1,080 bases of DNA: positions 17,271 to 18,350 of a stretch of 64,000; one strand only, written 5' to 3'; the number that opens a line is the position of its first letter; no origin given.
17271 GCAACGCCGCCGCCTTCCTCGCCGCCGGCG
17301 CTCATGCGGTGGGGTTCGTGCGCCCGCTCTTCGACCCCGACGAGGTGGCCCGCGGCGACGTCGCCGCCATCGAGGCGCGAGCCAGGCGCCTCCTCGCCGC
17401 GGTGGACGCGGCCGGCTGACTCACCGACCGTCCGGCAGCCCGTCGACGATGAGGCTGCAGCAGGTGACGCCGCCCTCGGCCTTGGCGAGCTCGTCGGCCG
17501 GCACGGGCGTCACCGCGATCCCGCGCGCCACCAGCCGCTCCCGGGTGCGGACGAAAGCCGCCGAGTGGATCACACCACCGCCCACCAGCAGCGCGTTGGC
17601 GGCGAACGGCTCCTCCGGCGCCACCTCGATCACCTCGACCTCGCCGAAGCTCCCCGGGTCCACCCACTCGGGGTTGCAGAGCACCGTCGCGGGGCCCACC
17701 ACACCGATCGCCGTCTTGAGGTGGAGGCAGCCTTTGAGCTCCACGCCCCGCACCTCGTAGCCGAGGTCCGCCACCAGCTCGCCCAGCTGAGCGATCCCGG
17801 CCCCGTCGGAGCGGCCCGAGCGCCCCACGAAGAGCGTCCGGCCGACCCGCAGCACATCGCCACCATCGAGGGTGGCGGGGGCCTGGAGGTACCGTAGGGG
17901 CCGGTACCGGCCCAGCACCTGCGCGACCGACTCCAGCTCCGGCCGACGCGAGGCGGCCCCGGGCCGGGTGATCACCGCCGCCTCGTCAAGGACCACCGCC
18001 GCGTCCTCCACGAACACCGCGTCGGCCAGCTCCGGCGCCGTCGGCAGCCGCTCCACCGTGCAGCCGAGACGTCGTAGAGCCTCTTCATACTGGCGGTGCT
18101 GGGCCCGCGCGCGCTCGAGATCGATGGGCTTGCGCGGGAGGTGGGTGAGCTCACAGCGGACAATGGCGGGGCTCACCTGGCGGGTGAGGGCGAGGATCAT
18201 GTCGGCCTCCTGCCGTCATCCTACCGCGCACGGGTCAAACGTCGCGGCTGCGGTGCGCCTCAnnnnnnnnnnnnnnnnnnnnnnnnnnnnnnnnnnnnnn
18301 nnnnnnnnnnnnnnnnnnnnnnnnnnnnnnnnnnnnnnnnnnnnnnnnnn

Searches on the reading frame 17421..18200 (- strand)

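Call 55: search_protein_families(library=pfam, proteins=[window:17421-18200:-], max_evalue=0.0001)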
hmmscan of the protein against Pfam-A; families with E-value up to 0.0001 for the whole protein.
window:17421-18200:- (259 aa): 2 families
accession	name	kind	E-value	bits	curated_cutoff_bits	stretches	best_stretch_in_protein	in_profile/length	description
PF02274.22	ADI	-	1.1e-07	31.7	22.8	0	107-141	182-217/377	Arginine deiminase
PF19420.4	DDAH_eukar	-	2.5e-05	24.1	23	1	28-248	25-286/291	N,N dimethylarginine dimethylhydrolase, eukaryotic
